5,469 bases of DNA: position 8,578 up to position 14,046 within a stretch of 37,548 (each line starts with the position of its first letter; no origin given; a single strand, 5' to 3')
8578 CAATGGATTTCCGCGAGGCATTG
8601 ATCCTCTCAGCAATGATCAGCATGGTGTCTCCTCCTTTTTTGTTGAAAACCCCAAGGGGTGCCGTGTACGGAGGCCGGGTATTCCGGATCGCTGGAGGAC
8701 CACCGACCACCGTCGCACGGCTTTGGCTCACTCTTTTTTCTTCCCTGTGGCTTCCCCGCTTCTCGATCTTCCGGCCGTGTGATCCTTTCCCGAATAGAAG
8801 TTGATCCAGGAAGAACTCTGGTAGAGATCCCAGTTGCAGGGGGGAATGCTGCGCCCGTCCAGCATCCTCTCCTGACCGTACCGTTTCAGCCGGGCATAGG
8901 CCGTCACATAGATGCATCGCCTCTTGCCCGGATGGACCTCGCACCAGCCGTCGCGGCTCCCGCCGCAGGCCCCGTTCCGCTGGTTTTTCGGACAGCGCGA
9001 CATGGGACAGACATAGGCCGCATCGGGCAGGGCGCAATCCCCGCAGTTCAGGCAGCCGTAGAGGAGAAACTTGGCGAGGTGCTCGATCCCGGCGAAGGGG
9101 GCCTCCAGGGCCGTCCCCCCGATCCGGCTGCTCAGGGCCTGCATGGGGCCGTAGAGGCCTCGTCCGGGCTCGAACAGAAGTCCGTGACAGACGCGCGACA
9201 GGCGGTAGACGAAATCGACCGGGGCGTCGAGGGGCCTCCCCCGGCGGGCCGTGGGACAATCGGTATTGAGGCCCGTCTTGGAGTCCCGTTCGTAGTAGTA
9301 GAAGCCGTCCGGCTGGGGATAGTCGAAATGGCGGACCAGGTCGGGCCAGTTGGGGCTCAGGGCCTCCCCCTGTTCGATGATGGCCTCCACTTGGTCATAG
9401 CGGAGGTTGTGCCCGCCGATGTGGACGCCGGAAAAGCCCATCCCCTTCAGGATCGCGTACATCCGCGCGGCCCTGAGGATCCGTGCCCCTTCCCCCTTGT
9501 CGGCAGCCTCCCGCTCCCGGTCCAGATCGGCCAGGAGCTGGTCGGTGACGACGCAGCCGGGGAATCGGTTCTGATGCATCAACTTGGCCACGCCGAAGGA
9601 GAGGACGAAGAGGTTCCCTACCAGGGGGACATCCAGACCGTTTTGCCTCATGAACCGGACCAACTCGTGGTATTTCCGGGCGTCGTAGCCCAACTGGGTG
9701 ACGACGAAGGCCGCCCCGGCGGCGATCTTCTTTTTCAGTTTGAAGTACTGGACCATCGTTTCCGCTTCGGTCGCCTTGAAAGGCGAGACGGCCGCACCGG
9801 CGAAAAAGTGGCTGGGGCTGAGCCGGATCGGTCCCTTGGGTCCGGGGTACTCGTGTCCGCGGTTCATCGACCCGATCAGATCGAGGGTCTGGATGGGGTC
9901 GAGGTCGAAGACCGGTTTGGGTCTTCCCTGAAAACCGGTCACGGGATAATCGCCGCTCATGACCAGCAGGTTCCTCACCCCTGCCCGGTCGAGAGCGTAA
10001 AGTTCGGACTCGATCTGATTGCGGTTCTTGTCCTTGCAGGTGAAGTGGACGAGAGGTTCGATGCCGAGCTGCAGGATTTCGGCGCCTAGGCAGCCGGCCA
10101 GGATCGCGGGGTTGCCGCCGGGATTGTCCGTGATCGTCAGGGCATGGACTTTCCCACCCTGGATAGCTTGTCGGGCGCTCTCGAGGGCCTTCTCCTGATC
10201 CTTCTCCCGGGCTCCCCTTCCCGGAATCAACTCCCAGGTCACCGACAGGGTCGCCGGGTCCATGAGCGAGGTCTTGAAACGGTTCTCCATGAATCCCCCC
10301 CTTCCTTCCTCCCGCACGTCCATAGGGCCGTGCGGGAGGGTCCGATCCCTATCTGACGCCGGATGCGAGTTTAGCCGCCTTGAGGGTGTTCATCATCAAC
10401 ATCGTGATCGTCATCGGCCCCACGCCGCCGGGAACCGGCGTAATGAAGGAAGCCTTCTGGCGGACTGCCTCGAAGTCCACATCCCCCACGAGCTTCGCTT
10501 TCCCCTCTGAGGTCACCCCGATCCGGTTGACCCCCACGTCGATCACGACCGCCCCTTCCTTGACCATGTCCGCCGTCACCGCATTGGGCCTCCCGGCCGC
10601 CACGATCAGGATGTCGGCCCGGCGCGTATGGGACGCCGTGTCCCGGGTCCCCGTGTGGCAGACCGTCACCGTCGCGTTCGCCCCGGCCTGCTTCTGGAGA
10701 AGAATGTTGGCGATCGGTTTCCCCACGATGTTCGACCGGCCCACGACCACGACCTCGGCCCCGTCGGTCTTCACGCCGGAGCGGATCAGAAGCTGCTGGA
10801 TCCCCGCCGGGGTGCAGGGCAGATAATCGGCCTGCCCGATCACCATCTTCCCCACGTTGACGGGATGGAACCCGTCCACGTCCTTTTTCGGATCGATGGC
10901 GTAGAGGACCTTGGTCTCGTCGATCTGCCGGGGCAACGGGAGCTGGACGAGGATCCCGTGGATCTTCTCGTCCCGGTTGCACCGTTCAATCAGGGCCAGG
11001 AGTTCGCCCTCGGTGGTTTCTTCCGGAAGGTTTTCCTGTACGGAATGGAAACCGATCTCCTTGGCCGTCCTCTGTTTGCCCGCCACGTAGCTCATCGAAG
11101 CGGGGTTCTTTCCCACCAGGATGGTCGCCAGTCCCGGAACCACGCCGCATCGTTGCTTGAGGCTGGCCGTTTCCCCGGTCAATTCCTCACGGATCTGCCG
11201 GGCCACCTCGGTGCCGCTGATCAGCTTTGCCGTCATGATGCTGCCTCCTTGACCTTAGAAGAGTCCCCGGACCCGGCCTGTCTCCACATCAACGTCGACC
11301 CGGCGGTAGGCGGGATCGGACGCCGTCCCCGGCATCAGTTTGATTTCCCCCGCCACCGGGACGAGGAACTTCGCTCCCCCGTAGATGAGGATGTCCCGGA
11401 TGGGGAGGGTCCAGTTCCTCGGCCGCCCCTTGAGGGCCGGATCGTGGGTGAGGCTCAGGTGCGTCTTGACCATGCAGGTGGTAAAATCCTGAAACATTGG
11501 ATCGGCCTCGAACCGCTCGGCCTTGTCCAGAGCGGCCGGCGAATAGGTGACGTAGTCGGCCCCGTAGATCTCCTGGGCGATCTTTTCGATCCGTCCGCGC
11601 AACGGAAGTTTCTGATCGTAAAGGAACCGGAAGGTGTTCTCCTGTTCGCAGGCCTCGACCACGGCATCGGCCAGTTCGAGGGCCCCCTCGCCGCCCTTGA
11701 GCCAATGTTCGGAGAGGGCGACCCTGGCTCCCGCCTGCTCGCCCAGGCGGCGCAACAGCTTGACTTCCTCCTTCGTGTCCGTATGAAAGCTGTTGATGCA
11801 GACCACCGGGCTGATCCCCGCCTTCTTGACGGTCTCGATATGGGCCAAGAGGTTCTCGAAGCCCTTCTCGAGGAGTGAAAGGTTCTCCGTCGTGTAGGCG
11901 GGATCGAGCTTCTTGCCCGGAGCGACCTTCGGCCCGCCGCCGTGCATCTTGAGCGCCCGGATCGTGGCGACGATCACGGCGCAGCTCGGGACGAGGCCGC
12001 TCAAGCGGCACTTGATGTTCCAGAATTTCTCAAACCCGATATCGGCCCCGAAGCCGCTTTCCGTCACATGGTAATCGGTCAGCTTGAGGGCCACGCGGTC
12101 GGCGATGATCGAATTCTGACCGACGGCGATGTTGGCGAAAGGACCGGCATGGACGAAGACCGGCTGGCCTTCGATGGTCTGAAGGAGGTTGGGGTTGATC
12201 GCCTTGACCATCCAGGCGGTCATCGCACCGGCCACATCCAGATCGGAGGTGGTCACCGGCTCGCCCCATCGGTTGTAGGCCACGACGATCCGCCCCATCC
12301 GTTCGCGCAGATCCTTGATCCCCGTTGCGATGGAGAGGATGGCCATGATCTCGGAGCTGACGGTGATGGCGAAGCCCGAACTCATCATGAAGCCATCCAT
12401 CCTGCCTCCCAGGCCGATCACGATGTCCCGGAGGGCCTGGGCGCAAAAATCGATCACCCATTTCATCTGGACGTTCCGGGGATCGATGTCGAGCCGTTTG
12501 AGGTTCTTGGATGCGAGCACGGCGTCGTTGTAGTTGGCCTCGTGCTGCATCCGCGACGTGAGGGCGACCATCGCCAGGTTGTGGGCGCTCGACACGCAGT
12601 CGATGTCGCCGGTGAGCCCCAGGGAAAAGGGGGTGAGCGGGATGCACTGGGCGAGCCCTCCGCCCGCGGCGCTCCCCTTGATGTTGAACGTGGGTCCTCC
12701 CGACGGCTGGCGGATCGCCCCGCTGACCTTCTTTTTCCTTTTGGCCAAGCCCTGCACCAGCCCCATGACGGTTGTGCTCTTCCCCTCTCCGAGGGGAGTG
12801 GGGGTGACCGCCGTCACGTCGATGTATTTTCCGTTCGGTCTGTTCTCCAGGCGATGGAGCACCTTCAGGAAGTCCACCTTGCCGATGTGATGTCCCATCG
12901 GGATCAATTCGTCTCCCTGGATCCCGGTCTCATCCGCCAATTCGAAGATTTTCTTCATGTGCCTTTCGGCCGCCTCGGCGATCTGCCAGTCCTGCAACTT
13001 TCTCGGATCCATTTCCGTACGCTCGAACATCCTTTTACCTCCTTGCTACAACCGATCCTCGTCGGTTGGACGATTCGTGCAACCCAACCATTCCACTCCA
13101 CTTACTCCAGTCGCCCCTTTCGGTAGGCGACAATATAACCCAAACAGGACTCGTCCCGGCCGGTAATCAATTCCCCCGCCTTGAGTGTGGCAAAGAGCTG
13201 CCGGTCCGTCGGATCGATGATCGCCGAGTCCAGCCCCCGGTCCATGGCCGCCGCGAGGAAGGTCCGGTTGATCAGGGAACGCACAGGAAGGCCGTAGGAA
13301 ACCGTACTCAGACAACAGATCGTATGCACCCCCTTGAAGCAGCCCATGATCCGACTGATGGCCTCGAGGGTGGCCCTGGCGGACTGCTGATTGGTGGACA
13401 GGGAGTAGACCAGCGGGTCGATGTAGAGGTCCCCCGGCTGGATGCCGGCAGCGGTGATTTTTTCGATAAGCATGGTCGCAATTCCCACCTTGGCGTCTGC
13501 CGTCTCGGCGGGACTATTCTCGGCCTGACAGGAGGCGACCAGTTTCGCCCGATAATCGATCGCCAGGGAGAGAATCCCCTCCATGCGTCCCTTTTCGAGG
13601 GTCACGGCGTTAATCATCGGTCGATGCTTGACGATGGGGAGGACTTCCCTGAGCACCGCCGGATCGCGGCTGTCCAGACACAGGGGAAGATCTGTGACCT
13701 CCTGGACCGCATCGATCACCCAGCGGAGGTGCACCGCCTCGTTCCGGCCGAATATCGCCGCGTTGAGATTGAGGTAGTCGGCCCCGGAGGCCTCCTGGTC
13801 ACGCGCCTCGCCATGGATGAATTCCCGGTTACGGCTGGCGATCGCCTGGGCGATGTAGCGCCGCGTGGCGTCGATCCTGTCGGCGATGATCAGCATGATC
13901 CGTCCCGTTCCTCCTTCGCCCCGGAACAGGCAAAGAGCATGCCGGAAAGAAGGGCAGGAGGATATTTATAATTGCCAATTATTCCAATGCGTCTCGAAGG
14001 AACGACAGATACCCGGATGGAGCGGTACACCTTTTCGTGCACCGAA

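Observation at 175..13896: TRAP-fed corrinoid demethylation system hard-wired to a complete THF C1-oxidation branch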

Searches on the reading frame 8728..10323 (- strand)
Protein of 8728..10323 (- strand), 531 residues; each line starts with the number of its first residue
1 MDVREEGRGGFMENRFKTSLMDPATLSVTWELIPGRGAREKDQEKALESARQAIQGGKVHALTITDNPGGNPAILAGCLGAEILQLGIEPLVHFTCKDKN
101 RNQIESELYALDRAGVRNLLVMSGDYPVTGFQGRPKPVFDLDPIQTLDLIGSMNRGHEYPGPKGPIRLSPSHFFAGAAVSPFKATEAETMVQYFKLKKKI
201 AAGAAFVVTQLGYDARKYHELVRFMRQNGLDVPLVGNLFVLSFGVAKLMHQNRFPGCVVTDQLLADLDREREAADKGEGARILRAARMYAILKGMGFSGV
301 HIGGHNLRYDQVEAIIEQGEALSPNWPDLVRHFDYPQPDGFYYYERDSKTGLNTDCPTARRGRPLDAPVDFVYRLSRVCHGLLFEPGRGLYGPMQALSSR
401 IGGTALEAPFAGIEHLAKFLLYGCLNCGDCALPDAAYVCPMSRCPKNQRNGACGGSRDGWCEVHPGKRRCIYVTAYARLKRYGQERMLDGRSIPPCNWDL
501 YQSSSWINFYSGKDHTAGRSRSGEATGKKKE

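Call 3: search_protein_families(library=pfam, proteins=[window:8728-10323:-])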
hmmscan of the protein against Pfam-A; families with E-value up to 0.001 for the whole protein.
window:8728-10323:- (531 aa): 2 families
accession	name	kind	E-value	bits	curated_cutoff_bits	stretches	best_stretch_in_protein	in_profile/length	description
PF12225.13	DUF5981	-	1.3e-27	95.7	23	1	405-498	3-94/95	Methylene-tetrahydrofolate reductase C terminal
PF02219.23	MTHFR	-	5.9e-21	75.5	24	1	27-306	12-274/287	Methylenetetrahydrofolate reductase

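Call 4: search_protein_families(library=ncbifam, proteins=[window:8728-10323:-])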
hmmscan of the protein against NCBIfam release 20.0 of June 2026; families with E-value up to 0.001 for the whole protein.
window:8728-10323:- (531 aa): 4 families
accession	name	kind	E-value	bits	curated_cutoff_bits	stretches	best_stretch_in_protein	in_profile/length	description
NF006396.0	PRK08645.1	equivalog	3.4e-34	117.9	453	1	28-318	324-601/611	bifunctional homocysteine S-methyltransferase/methylenetetrahydrofolate reductase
TIGR00676.1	fadh2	equivalog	4.7e-18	65.5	293.7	1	85-302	56-258/275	methylenetetrahydrofolate reductase [NAD(P)H]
TIGR00677.1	fadh2_euk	equivalog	1e-15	57.8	310.05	2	185-271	142-228/281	methylenetetrahydrofolate reductase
NF006950.0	PRK09432.1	equivalog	0.00033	20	382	0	191-243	164-217/296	methylenetetrahydrofolate reductase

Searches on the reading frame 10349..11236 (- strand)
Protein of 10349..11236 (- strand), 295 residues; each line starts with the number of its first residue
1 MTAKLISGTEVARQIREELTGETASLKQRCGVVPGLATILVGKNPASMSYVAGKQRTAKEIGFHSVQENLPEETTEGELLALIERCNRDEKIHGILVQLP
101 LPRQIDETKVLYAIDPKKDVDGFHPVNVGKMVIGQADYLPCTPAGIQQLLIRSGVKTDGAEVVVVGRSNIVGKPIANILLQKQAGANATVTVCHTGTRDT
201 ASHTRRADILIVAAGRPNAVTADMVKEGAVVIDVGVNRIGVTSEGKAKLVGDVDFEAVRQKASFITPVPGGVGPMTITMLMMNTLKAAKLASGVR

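Call 3: search_protein_families(library=pfam, proteins=[window:10349-11236:-])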
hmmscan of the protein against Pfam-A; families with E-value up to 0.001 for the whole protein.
window:10349-11236:- (295 aa): 2 families
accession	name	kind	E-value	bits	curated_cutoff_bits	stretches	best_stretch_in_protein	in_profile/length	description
PF02882.25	THF_DHG_CYH_C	-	2.7e-67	225.5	27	1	124-290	1-158/160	Tetrahydrofolate dehydrogenase/cyclohydrolase, NAD(P)-binding domain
PF00763.28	THF_DHG_CYH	-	2.1e-41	141.2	32.8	1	6-121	1-115/115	Tetrahydrofolate dehydrogenase/cyclohydrolase, catalytic domain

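Call 62: search_protein_families(library=ncbifam, proteins=[window:10349-11236:-], max_evalue=0.00001)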
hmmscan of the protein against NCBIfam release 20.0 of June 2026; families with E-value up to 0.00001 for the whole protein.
window:10349-11236:- (295 aa): 30 families (the best 25 are shown)
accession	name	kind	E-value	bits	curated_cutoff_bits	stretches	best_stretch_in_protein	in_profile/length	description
NF010765.0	PRK14168.1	equivalog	7.8e-132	438.9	501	1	1-293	1-296/297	bifunctional methylenetetrahydrofolate dehydrogenase/methenyltetrahydrofolate cyclohydrolase FolD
NF010764.0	PRK14167.1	subfamily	2.2e-112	375.1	477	1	3-294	2-292/297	bifunctional 5,10-methylene-tetrahydrofolate dehydrogenase/ 5,10-methylene-tetrahydrofolate cyclohydrolase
NF010786.0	PRK14189.1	subfamily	1.3e-111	372.3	421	1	1-291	1-281/285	bifunctional methylenetetrahydrofolate dehydrogenase/methenyltetrahydrofolate cyclohydrolase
NF010785.0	PRK14188.1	subfamily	1.2e-110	369.1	396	1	1-294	1-292/297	bifunctional methylenetetrahydrofolate dehydrogenase/methenyltetrahydrofolate cyclohydrolase FolD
NF010771.0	PRK14174.1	equivalog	1.5e-108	362.4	530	1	5-289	3-290/295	bifunctional 5,10-methylene-tetrahydrofolate dehydrogenase/ 5,10-methylene-tetrahydrofolate cyclohydrolase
NF010787.0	PRK14191.1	equivalog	2.1e-108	361.8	423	1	4-289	2-278/285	bifunctional methylenetetrahydrofolate dehydrogenase/methenyltetrahydrofolate cyclohydrolase FolD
NF010776.0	PRK14179.1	equivalog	2.4e-107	358.3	445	1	3-289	2-279/284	bifunctional methylenetetrahydrofolate dehydrogenase/methenyltetrahydrofolate cyclohydrolase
NF010780.0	PRK14183.1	equivalog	7.9e-104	346.9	480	1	4-289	2-278/283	bifunctional 5,10-methylene-tetrahydrofolate dehydrogenase/ 5,10-methylene-tetrahydrofolate cyclohydrolase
NF008058.0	PRK10792.1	equivalog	1.3e-103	345.9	355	1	1-289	1-280/285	bifunctional methylenetetrahydrofolate dehydrogenase/methenyltetrahydrofolate cyclohydrolase FolD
NF010781.0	PRK14184.1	equivalog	5.7e-103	344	438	1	4-290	2-282/286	bifunctional 5,10-methylene-tetrahydrofolate dehydrogenase/ 5,10-methylene-tetrahydrofolate cyclohydrolase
NF010770.0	PRK14173.1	equivalog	1e-102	343.3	411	1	1-291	1-281/287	bifunctional 5,10-methylene-tetrahydrofolate dehydrogenase/ 5,10-methylene-tetrahydrofolate cyclohydrolase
NF010783.0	PRK14186.1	equivalog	1.9e-99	332.5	333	1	3-288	2-282/297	bifunctional methylenetetrahydrofolate dehydrogenase/methenyltetrahydrofolate cyclohydrolase FolD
NF010773.0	PRK14176.1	equivalog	3e-99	332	437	1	3-289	8-284/287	bifunctional 5,10-methylene-tetrahydrofolate dehydrogenase/ 5,10-methylene-tetrahydrofolate cyclohydrolase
NF010782.0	PRK14185.1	equivalog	4.2e-99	331.6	507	1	4-289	2-288/293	bifunctional methylenetetrahydrofolate dehydrogenase/methenyltetrahydrofolate cyclohydrolase FolD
NF010789.1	PRK14193.1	equivalog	2.5e-96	322.2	401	1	2-288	1-278/281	bifunctional methylenetetrahydrofolate dehydrogenase/methenyltetrahydrofolate cyclohydrolase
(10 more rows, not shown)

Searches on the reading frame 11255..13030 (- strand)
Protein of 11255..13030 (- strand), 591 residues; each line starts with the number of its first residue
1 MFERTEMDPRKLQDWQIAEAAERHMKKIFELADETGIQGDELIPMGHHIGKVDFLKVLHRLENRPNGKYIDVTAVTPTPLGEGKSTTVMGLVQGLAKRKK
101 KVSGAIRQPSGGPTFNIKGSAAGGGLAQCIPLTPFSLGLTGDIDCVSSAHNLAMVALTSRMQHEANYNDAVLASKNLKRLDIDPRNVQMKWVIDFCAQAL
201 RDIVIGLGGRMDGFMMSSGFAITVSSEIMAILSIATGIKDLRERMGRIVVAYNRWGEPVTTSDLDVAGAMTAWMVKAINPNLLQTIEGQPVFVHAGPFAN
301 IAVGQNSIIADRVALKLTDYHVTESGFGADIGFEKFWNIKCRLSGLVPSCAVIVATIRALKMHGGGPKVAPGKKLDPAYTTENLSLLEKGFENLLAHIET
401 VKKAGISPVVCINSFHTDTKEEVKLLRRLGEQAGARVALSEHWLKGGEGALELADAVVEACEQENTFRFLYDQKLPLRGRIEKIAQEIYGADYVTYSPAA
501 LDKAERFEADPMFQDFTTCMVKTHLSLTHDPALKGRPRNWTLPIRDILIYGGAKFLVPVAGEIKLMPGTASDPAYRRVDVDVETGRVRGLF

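Call 6: search_protein_families(library=pfam, proteins=[window:11255-13030:-])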
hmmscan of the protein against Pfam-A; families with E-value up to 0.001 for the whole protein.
window:11255-13030:- (591 aa): 1 family
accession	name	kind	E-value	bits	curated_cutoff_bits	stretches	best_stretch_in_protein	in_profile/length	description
PF01268.25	FTHFS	-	3.5e-226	752.2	27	1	13-591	2-556/556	Formate--tetrahydrofolate ligase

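Call 62: search_protein_families(library=ncbifam, proteins=[window:11255-13030:-], max_evalue=0.00001)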
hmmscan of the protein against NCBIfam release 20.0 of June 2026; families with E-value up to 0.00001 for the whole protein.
window:11255-13030:- (591 aa): 3 families
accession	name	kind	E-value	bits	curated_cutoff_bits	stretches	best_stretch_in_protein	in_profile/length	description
NF010032.0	PRK13507.1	equivalog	0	1088.6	938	1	6-591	2-587/587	formate--tetrahydrofolate ligase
NF010031.0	PRK13506.1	equivalog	1.5e-191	637.7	800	1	20-590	8-577/578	formate--tetrahydrofolate ligase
NF010030.0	PRK13505.1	equivalog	1.5e-184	614.5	652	1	16-591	7-557/557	formate--tetrahydrofolate ligase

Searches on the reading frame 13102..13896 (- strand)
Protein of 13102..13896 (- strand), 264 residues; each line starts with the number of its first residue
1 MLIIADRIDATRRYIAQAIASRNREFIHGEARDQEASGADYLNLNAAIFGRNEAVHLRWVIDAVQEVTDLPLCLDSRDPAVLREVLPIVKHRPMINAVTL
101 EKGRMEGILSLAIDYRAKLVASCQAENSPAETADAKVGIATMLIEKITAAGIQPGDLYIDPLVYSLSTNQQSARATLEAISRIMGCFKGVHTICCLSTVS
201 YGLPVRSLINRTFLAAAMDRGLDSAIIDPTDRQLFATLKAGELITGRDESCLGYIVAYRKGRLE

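Call 4: search_protein_families(library=ncbifam, proteins=[window:13102-13896:-])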
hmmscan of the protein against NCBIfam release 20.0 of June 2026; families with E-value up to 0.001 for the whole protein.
window:13102-13896:- (264 aa): 5 families
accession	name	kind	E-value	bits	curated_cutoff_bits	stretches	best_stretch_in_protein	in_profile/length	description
NF005719.0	PRK07535.1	domain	9.8e-80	267.5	259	1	1-262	1-262/268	methyltetrahydrofolate:corrinoid/iron-sulfur protein methyltransferase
NF040758.1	CODH_ACS_meth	exception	3.2e-37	128.3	370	1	2-247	5-251/261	carbon monoxide dehydrogenase/acetyl-CoA synthase methytransferase subunit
TIGR02082.1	metH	equivalog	1.5e-24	85.8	1010.85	1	2-238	344-595/1182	methionine synthase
NF007024.0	PRK09490.1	equivalog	2.8e-10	38.7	1497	1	31-238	391-612/1234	methionine synthase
NF003195.0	PRK04165.1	equivalog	1.4e-05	24.2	306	1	57-133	143-218/450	acetyl-CoA decarbonylase/synthase complex subunit gamma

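Call 6: search_protein_families(library=pfam, proteins=[window:13102-13896:-])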
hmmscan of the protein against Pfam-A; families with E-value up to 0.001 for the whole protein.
window:13102-13896:- (264 aa): 2 families
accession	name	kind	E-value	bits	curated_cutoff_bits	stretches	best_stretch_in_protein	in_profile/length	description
PF00809.28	Pterin_bind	-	1.2e-13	51.8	25.5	1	30-227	26-243/244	Pterin binding enzyme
PF03599.22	CdhD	-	7.5e-07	28.7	24.8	1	57-171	85-186/387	CO dehydrogenase/acetyl-CoA synthase delta subunit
